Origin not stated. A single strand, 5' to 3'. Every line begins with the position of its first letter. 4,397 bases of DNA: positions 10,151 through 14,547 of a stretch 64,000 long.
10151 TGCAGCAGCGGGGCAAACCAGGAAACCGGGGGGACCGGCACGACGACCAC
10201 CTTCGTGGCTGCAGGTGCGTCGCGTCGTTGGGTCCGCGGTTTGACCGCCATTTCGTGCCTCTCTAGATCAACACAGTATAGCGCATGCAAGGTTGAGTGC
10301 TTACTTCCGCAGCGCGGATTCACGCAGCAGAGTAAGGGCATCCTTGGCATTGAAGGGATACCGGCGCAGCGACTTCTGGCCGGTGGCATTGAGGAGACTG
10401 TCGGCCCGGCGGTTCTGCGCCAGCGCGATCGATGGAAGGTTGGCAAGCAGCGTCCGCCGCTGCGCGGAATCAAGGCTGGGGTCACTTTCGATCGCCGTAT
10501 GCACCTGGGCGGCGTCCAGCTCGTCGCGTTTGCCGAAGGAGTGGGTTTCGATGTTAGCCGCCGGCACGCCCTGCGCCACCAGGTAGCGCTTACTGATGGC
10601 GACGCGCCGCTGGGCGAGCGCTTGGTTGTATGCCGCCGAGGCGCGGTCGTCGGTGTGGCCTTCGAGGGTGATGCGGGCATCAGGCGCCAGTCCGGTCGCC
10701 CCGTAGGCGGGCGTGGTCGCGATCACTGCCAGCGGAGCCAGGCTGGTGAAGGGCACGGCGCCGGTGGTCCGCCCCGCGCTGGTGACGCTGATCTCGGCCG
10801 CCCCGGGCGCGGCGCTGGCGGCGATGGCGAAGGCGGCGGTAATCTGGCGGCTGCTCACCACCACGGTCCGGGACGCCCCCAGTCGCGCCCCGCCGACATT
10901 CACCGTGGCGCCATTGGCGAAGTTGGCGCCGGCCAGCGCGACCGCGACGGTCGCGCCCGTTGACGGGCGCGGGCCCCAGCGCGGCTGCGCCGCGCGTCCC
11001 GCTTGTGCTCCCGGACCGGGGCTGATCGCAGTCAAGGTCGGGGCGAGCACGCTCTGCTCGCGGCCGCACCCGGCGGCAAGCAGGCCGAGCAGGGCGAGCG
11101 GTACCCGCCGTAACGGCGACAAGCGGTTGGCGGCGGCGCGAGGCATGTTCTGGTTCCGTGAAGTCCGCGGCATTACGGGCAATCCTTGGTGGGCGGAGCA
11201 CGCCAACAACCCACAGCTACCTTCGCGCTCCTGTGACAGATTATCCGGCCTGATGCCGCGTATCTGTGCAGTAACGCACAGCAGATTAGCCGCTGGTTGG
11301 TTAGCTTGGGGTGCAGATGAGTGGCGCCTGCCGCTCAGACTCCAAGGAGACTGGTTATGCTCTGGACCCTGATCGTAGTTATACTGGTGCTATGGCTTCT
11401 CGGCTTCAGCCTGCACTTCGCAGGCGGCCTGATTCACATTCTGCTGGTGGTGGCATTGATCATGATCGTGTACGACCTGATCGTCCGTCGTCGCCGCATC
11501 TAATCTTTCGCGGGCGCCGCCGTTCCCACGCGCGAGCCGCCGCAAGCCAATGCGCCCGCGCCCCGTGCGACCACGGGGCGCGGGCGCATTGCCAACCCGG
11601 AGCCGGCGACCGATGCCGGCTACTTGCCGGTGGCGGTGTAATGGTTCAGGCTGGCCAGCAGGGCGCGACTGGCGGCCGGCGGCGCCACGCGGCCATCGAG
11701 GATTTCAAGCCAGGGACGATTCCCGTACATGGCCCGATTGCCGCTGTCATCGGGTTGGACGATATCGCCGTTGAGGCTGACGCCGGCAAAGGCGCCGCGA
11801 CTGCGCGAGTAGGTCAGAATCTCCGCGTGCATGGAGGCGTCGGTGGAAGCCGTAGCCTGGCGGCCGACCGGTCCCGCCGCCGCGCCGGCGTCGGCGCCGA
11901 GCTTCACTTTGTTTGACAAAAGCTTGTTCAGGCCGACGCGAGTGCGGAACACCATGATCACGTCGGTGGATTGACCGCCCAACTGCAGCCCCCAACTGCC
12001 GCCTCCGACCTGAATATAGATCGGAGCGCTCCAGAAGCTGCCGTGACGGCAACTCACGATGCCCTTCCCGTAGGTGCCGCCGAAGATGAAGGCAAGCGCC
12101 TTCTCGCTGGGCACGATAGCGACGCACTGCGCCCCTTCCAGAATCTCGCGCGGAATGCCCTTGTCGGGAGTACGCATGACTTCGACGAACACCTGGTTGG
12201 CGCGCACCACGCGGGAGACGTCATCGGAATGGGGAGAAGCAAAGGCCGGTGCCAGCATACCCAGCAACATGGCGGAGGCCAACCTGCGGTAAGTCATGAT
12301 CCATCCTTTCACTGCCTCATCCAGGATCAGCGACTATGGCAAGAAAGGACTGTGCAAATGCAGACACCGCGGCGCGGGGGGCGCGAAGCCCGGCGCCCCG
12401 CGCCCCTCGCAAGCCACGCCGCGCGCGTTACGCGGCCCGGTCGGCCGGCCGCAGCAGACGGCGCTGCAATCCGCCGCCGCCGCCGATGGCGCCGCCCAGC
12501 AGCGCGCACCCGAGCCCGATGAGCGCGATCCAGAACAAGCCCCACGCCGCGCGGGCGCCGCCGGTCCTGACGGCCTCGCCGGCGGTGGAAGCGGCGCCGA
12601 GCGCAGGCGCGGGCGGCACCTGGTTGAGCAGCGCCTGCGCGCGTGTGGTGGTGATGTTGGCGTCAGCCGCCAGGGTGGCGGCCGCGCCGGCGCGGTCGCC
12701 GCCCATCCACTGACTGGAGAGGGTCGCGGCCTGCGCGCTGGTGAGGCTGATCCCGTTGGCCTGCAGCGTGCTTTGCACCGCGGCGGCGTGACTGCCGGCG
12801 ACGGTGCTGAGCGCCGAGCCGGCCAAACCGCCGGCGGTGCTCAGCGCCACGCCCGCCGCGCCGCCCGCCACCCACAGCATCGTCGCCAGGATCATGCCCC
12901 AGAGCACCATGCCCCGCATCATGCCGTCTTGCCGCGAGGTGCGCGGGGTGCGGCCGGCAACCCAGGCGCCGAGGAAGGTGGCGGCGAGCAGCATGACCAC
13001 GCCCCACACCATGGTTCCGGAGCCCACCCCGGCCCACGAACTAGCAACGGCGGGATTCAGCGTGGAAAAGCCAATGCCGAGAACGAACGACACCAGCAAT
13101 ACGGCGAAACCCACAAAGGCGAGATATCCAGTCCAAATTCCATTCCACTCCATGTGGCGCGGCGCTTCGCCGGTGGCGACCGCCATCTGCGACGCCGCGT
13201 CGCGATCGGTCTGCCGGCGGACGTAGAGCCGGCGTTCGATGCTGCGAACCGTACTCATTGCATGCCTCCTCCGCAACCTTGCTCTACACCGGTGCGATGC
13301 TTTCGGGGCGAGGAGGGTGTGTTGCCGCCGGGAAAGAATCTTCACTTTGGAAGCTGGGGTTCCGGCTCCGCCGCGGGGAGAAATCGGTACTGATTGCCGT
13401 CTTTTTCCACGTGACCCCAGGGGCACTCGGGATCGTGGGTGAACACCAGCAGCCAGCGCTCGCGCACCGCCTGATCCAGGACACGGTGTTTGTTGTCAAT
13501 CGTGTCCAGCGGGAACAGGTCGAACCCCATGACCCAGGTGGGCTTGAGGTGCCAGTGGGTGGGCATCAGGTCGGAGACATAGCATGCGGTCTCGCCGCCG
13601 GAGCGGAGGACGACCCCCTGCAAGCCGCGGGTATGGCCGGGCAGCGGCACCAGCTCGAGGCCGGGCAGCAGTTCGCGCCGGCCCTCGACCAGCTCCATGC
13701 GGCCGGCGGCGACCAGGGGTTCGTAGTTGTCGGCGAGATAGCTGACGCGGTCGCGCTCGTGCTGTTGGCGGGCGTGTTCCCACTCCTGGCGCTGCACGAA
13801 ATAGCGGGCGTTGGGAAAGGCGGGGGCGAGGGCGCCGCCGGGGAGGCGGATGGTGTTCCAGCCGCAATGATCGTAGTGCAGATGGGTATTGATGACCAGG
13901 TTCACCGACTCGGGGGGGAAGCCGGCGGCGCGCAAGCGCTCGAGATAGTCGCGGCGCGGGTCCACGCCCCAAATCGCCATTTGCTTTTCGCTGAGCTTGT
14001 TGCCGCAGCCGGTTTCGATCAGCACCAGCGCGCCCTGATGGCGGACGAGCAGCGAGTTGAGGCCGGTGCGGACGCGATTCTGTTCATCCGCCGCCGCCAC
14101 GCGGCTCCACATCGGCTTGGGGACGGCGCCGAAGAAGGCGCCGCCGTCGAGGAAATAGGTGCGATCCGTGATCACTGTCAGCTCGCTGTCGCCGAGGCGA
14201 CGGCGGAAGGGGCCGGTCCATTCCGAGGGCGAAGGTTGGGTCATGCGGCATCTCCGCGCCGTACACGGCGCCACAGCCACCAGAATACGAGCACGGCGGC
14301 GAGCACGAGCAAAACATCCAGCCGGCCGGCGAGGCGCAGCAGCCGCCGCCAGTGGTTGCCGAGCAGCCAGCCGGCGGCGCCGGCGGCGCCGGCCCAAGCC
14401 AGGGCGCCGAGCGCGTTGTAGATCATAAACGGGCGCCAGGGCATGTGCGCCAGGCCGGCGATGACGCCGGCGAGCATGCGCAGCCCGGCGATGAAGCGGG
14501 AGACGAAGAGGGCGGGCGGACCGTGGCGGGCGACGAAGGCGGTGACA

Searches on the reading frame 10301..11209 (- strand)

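Call 86: search_protein_families(library=pfam, proteins=[window:10301-11209:-], max_evalue=0.01)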
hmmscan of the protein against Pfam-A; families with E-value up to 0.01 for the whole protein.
window:10301-11209:- (302 aa): 1 family
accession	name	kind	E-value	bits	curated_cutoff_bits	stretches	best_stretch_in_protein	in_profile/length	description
PF00691.25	OmpA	-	2.2e-12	47.6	27.2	1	176-235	27-89/98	OmpA family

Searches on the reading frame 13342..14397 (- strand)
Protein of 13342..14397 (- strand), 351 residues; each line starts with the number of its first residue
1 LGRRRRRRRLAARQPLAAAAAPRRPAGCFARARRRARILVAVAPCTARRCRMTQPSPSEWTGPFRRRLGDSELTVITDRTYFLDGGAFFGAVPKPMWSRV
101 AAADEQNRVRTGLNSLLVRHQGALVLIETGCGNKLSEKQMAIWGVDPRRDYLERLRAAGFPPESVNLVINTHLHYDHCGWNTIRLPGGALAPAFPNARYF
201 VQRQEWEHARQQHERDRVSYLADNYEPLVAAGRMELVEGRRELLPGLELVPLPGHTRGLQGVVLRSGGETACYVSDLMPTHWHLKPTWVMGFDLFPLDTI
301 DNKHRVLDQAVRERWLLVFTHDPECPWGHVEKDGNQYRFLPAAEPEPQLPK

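Call 86: search_protein_families(library=pfam, proteins=[window:13342-14397:-], max_evalue=0.01)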
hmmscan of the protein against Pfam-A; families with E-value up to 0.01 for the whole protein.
window:13342-14397:- (351 aa): 2 families
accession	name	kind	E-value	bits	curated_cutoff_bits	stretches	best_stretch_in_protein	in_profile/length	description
PF00753.33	Lactamase_B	-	1.8e-15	57.8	22.7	1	114-321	7-196/196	Metallo-beta-lactamase superfamily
PF12706.13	Lactamase_B_2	-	3.2e-06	27.3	27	1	146-298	6-163/200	Beta-lactamase superfamily domain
